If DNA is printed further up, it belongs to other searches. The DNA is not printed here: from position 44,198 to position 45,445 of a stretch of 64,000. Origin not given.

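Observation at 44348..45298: Orphan Cas6-like RAMP protein with a Cys cluster and no CRISPR array or other cas genes in the window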

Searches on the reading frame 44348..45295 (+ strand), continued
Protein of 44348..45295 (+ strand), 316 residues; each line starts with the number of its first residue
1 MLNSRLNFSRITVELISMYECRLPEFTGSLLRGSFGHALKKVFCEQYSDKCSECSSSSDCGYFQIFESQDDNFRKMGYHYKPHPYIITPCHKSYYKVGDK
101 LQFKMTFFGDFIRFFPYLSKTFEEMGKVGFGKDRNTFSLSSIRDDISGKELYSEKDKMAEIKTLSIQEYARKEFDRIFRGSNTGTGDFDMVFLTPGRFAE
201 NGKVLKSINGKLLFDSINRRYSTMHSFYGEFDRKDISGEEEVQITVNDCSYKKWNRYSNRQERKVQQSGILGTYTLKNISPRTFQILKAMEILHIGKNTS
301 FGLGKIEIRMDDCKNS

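Call 16: find_encoding_contigs(protein=P0009, flank=10000, max_places=3)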
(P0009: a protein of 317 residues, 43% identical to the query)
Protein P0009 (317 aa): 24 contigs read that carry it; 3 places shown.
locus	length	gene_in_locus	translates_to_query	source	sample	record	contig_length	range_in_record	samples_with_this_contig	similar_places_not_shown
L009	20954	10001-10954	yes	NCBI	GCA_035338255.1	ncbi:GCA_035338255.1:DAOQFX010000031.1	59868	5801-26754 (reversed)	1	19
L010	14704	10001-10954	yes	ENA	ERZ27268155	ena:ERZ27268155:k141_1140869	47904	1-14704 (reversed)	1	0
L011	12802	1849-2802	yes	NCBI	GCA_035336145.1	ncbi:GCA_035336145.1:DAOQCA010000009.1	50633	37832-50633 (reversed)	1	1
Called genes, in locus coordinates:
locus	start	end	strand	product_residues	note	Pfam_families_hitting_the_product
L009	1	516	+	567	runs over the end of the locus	PF02163:Peptidase_M50, PF00595:PDZ, PF13180:PDZ_2 (weak), PF21558:Pept_S41_N_bact (faint), PF14685:PDZ_Tricorn (faint), PF17820:PDZ_6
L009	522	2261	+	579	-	PF00587:tRNA-synt_2b, PF04073:tRNA_edit, PF03129:HGTP_anticodon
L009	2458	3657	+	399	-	PF00291:PALP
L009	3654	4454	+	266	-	PF00290:Trp_syntA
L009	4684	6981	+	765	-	PF05226:CHASE2, PF00211:Guanylate_cyc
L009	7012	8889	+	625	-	PF13292:DXP_synthase_N, PF02779:Transket_pyr, PF02780:Transketolase_C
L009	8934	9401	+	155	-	PF13431:TPR_17 (faint), PF07719:TPR_2 (faint), PF13424:TPR_12 (faint), PF13428:TPR_14 (faint), PF13181:TPR_8 (faint), PF00515:TPR_1 (weak), PF10373:EST1_DNA_bind, PF00515:TPR_1 (weak), +3 more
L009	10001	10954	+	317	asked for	PF27225:AF_1859_N, PF10040:CRISPR_Cas6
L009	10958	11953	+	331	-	PF03787:RAMPs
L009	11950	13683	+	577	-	PF12469:Cmr2_N, PF22335:Cas10-Cmr2_palm2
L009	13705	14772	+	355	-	PF09700:Cas_Cmr3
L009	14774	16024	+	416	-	PF09651:Cas_APE2256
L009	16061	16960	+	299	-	PF03787:RAMPs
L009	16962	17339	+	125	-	PF09701:Cas_Cmr5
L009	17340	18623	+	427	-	PF03787:RAMPs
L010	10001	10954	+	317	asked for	PF27225:AF_1859_N, PF10040:CRISPR_Cas6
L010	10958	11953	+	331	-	PF03787:RAMPs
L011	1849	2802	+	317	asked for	PF27225:AF_1859_N, PF10040:CRISPR_Cas6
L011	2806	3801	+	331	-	PF03787:RAMPs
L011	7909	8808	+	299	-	PF03787:RAMPs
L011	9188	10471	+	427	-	PF03787:RAMPs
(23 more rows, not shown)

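Call 17: find_encoding_contigs(protein=P0004, flank=10000, max_places=2)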
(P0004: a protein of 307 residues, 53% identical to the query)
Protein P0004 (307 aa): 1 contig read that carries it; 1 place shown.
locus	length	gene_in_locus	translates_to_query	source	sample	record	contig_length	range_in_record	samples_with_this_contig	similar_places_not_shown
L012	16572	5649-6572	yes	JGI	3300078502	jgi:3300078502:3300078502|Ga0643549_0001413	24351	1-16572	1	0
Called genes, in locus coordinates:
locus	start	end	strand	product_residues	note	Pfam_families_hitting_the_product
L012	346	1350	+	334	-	-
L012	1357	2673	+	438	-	PF00202:Aminotran_3, PF00155:Aminotran_1_2 (faint)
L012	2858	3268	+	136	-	PF08797:HIRAN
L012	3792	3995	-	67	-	-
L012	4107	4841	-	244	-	PF00691:OmpA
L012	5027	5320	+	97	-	-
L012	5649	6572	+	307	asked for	PF27225:AF_1859_N, PF10040:CRISPR_Cas6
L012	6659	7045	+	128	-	PF00717:Peptidase_S24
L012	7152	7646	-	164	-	PF01196:Ribosomal_L17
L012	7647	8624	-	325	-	PF01193:RNA_pol_L, PF01000:RNA_pol_A_bac, PF03118:RNA_pol_A_CTD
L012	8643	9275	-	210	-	PF00163:Ribosomal_S4, PF22421:SYY_C-terminal (faint), PF01479:S4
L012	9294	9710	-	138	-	PF00411:Ribosomal_S11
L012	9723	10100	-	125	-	PF00416:Ribosomal_S13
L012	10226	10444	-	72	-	PF01176:eIF-1a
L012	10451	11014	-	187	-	PF00406:ADK, PF13238:AAA_18 (weak), PF13207:AAA_17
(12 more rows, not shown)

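Call 18: find_encoding_contigs(protein=P0003, flank=10000, max_places=2)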
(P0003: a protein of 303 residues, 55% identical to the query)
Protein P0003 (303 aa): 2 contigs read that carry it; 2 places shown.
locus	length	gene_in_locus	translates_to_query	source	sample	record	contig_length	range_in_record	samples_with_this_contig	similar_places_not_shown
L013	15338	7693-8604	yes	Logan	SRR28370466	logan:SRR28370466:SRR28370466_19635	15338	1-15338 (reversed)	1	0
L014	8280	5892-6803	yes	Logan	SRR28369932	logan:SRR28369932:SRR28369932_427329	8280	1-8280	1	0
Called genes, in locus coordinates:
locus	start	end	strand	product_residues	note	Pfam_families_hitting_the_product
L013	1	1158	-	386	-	?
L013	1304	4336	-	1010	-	PF01627:Hpt, PF02895:H-kinase_dim (faint), PF02518:HATPase_c, PF01584:CheW, PF00072:Response_reg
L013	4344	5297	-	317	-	PF01584:CheW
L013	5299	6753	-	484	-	PF02743:dCache_1, PF23846:Cache_WalK (faint), PF00015:MCPsignal, PF02743:dCache_1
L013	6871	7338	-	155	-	PF00015:MCPsignal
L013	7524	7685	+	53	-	-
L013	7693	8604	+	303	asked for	PF27225:AF_1859_N, PF10040:CRISPR_Cas6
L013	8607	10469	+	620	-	PF00005:ABC_tran, PF02463:SMC_N (faint), PF03193:RsgA_GTPase (faint), PF13555:AAA_29 (faint), PF01926:MMR_HSR1 (faint), PF12848:ABC_tran_Xtn, PF00005:ABC_tran, PF16326:ABC_tran_CTD, +3 more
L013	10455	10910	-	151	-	PF02643:DUF192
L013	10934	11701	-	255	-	PF00378:ECH_1, PF16113:ECH_2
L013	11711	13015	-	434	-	PF07228:SpoIIE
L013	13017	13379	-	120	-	-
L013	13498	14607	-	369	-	PF11583:AurF (weak)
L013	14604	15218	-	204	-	PF00440:TetR_N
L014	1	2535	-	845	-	?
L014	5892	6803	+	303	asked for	PF27225:AF_1859_N, PF10040:CRISPR_Cas6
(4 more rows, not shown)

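Call 19: find_encoding_contigs(protein=P0005, flank=10000, max_places=2)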
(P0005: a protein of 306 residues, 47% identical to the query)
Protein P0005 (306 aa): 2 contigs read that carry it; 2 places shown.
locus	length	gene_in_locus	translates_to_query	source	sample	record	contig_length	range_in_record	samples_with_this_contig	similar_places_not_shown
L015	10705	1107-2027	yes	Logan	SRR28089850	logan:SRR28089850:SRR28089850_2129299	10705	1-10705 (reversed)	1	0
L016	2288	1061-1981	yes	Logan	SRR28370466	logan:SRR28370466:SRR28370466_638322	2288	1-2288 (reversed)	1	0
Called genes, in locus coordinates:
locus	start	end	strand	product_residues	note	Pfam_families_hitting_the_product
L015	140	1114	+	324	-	PF13280:WYL, PF25583:WCX (weak)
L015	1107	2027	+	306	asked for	PF27225:AF_1859_N, PF10040:CRISPR_Cas6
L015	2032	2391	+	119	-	PF13650:Asp_protease_2 (weak), PF13975:gag-asp_proteas (weak)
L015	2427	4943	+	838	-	PF18211:Csm1_B, PF22335:Cas10-Cmr2_palm2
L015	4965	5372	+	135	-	PF03750:Csm2_III-A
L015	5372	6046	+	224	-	PF03787:RAMPs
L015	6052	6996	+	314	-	-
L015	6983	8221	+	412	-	PF03787:RAMPs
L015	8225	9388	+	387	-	PF09509:Hypoth_Ymh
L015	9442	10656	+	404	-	PF27248:MJ1674_2nd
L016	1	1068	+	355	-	?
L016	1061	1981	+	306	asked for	PF27225:AF_1859_N, PF10040:CRISPR_Cas6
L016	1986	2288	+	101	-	?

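Call 20: find_encoding_contigs(protein=P0011, flank=10000, max_places=2)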
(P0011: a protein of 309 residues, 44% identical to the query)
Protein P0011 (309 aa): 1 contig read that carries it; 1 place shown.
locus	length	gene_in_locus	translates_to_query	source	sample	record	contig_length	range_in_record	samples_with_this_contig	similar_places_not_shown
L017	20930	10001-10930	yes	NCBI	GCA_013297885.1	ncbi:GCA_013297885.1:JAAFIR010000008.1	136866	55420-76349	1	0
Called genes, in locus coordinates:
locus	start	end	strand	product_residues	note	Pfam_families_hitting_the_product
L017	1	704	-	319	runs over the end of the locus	PF12146:Hydrolase_4, PF00561:Abhydrolase_1, PF12697:Abhydrolase_6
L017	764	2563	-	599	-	-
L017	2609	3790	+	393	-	PF00534:Glycos_transf_1, PF13692:Glyco_trans_1_4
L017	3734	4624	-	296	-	PF00892:EamA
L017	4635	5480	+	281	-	PF06342:DUF1057 (weak), PF00561:Abhydrolase_1, PF10230:LIDHydrolase (faint), PF12146:Hydrolase_4 (weak), PF12697:Abhydrolase_6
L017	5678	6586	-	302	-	-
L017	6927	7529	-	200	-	-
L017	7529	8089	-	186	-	-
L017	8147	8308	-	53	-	-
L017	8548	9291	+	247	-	-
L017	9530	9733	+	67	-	PF13683:rve_3 (weak)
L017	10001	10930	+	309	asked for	PF27225:AF_1859_N, PF10040:CRISPR_Cas6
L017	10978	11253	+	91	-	-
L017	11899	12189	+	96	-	PF18211:Csm1_B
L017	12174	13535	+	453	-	PF22335:Cas10-Cmr2_palm2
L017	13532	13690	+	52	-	-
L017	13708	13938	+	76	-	PF03750:Csm2_III-A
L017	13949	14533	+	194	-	PF03787:RAMPs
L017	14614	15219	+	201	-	-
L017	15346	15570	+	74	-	-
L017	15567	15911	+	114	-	PF21814:DUF6883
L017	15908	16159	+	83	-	PF16277:DUF4926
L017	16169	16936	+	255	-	PF03787:RAMPs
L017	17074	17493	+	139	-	-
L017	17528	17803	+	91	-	-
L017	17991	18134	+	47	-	-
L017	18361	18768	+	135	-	-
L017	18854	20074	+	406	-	PF00211:Guanylate_cyc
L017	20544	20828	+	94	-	PF02686:GatC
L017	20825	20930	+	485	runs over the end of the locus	PF01425:Amidase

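Call 21: find_encoding_contigs(protein=P0012, flank=10000, max_places=2)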
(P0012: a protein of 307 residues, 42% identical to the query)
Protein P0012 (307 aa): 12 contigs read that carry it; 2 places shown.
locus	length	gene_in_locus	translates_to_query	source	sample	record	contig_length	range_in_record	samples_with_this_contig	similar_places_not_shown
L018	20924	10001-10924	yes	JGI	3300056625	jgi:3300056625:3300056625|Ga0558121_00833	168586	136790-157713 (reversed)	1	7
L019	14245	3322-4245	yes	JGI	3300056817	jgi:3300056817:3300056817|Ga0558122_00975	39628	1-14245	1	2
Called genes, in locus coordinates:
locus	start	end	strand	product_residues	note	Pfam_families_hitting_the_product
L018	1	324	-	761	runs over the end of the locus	PF00390:malic, PF03949:Malic_M, PF01515:PTA_PTB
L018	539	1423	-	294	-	PF00561:Abhydrolase_1 (weak), PF12146:Hydrolase_4 (weak), PF00326:Peptidase_S9 (weak)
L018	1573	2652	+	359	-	PF00724:Oxidored_FMN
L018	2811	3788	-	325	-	-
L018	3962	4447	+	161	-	PF00583:Acetyltransf_1, PF13508:Acetyltransf_7 (weak)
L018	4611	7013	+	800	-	PF07695:7TMR-DISM_7TM, PF00512:HisKA, PF23198:PDE8A_N (faint), PF02518:HATPase_c, PF00072:Response_reg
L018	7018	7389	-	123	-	PF02049:FliE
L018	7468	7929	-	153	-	PF00460:Flg_bb_rod, PF06429:Flg_bbr_C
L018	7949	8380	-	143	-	-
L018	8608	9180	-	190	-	-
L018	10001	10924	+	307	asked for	PF27225:AF_1859_N, PF10040:CRISPR_Cas6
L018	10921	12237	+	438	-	PF09002:Card1_endonuc (faint)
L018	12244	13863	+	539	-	PF22335:Cas10-Cmr2_palm2 (weak)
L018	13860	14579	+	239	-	PF03787:RAMPs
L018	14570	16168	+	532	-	PF03787:RAMPs (weak)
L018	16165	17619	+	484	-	PF03787:RAMPs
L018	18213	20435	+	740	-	PF03787:RAMPs (weak)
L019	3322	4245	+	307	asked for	PF27225:AF_1859_N, PF10040:CRISPR_Cas6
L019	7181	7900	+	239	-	PF03787:RAMPs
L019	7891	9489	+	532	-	PF03787:RAMPs (weak)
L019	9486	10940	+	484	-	PF03787:RAMPs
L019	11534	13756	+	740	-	PF03787:RAMPs (weak)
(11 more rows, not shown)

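Call 26: find_encoding_contigs(protein=P0002, flank=10000, max_places=2)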
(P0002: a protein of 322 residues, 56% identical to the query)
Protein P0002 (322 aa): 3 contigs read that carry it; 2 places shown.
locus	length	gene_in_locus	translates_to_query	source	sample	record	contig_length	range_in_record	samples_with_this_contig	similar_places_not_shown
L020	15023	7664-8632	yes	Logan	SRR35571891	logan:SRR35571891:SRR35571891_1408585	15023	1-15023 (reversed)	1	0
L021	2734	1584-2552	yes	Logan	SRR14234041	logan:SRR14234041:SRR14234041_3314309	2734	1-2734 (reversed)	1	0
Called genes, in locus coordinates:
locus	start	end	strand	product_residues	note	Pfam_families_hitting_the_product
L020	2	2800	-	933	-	?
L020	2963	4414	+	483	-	PF02321:OEP (weak)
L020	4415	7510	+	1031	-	PF00873:ACR_tran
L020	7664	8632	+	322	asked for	PF27225:AF_1859_N, PF10040:CRISPR_Cas6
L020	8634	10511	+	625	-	PF00005:ABC_tran, PF00006:ATP-synt_ab (faint), PF13555:AAA_29 (faint), PF13238:AAA_18 (faint), PF13304:AAA_21 (faint), PF12848:ABC_tran_Xtn, PF00005:ABC_tran, PF16326:ABC_tran_CTD, +1 more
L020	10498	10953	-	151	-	PF02643:DUF192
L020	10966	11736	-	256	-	PF00378:ECH_1, PF16113:ECH_2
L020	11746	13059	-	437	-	PF07228:SpoIIE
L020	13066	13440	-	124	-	-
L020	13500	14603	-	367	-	-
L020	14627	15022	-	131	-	?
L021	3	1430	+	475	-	?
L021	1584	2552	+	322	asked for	PF27225:AF_1859_N, PF10040:CRISPR_Cas6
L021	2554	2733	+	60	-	?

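Call 28: find_related_loci(query=A1, collection=genome_contigs, flank=10000)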
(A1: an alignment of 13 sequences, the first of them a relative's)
Query A1 (316 aa) in genome_contigs; peptide patterns used: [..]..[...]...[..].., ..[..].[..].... (x = any residue, [..] = any of these).
326 stretches matched a pattern; 300 encode a relative of the query (tblastn E <= 1e-3); the best 80 are kept; 80 distinct loci.
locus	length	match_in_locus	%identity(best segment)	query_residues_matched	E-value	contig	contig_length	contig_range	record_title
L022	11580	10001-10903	46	1-308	2e-91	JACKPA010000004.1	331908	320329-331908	MAG: Leptospiraceae bacterium isolate HK-STAS-SPIR-3 HK-STAS-SPIR-3_4, whole genome shotgun sequence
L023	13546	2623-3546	42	1-312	2e-80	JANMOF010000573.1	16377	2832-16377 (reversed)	MAG: Leptospiraceae bacterium isolate OTE_58_metabat_203 OTE_58_k141_2441748, whole genome shotgun sequence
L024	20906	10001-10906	44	1-306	2e-80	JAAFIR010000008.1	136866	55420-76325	MAG: Leptospirales bacterium isolate bin32.maxbin.ball.103 WN_Leptospirales_scaffold_49, whole genome shotgun sequence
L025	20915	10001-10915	43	1-308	5e-80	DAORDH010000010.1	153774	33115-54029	MAG TPA_asm: Leptospiraceae bacterium isolate AMR_MDS_0885 NODE_39_length_153774_cov_11.583070, whole genome shotgun seq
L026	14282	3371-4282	42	1-308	4e-79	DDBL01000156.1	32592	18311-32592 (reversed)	MAG TPA_asm: Leptospiraceae bacterium UBA2033 UBA2033_contig_2781, whole genome shotgun sequence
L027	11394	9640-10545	34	1-309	5e-54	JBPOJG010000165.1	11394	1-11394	MAG: Spirochaetota bacterium isolate MAG_1308 c_000000613023, whole genome shotgun sequence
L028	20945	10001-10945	29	4-308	6e-44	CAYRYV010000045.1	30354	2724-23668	MAG TPA_asm: uncultured Desulfobacterales bacterium isolate binchicken_co168_3 genome assembly, contig: NODE_2640_length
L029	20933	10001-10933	31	4-308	2e-43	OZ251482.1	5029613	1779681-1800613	MAG: Caldilineaceae bacterium isolate 0ab0f44f-4e38-4da9-a8b5-d33eb75a9d7d genome assembly, chromosome: 1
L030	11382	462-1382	32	18-312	1e-43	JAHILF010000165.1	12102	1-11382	MAG: Proteobacteria bacterium isolate KR13_N2.mb.116 KR13_N2.mb.116_k141_395629, whole genome shotgun sequence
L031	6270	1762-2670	30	1-308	1e-43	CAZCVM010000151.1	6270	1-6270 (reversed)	MAG TPA_asm: uncultured Leptospiraceae bacterium isolate SRP141376_co5_281 genome assembly, contig: NODE_29391_length_62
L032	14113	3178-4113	33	2-308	2e-43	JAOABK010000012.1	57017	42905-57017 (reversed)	MAG: Proteobacteria bacterium isolate SKW176 NODE_12_length_57017_cov_19.377011, whole genome shotgun sequence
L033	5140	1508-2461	28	5-308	9e-43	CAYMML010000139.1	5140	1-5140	MAG TPA_asm: uncultured Thermodesulfovibrio sp. isolate SRP162660_co1_93 genome assembly, contig: NODE_21267_length_5140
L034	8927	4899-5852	31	5-308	2e-41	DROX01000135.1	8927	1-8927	MAG TPA_asm: Nitrospirae bacterium isolate HyVt-545 HyVt-545_k145_35749, whole genome shotgun sequence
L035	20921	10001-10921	30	4-308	4e-41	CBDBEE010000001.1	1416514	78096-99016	MAG: Candidatus Poribacteria bacterium isolate 9eb15a66-94a6-4ca6-bf90-476f30333b94 genome assembly, contig: contig_1, w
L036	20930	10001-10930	29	13-308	4e-41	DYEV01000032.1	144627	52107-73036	MAG TPA_asm: Desulfobacca sp. isolate Tomsk_58_1633 Tomsk_k141_60484, whole genome shotgun sequence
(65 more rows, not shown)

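Call 34: predict_structure(alignment_id=A2)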
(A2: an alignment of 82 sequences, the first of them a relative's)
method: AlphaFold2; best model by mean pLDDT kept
length: 316 residues; sequences in the alignment: 82
mean_pLDDT: 93.1   pTM: 0.91
mean pLDDT of the five models: 93.1, 92.5, 92.3, 92.2, 91.3
residues with pLDDT >= 90: 254; 70-90: 57; 50-70: 3; < 50: 2
segments of 3 or more residues with pLDDT < 50: none
pLDDT, mean of each block of 10 residues (from residue 1): 97 98 93 96 89 88 88 86 96 97 97 94 97 95 96 83 97 94 91 97 94 95 97 90 94 90 93 96 97 96 96 59
secondary structure, 60 per line:
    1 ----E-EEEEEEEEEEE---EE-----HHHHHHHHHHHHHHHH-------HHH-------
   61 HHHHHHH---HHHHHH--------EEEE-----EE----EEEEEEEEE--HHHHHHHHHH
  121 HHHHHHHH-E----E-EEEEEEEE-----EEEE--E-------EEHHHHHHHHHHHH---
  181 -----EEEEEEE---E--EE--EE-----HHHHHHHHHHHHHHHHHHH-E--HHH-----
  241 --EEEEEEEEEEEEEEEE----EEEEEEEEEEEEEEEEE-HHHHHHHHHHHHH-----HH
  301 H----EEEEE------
elements in order: E7-17 H28-43 H61-67 H71-76 E85-88 E100-108 H111-128 E137-144 E150-153 H166-177 E186-192 H210-228 E243-258 E263-279 H281-293 E306-310

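Call 37: find_homologous_proteins(query=L001:17355-19046:+, max_evalue=1e-30)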
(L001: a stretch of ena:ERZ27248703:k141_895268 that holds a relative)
Query L001:17355-19046:+ (564 aa): 18 proteins with E <= 1e-30 among 8000 candidates.
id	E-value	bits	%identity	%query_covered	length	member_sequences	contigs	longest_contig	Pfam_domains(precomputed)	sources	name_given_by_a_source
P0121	0.0e+0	1225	100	100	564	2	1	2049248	PF18765.8,PF09623.17,PF09651.17,PF01909.30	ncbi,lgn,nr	ncbi:MAG: nucleotidyltransferase domain-containing protein [Leptospiraceae bacterium]|nr:nucleotidyl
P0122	8.8e-183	627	59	99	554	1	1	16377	PF18765.8,PF09651.17,PF01909.30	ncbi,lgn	-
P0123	1.9e-181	623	59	99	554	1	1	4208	PF18765.8,PF09651.17,PF01909.30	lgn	-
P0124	7.0e-44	169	31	78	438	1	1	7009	PF09651.17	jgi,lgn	jgi:putative CRISPR-associated protein (TIGR02619 family)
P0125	1.4e-38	151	32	81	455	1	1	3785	PF09651.17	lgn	-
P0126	1.3e-37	148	34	66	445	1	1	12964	PF09651.17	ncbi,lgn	-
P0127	1.9e-36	144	31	78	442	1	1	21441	PF09651.17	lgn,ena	-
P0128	4.2e-36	143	29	78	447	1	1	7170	PF09651.17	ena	-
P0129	5.9e-35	139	36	53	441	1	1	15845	PF09651.17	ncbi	-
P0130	1.2e-34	138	34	77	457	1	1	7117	PF09651.17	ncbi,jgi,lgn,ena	-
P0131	9.5e-34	135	31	78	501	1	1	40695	PF09651.17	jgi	jgi:hypothetical protein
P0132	1.2e-33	135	34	80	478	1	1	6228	PF09651.17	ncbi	-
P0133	1.5e-33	135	32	79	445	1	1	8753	PF09651.17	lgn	-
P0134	7.3e-33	133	31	53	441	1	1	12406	PF09651.17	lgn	-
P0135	3.0e-31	127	32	77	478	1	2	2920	PF09651.17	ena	-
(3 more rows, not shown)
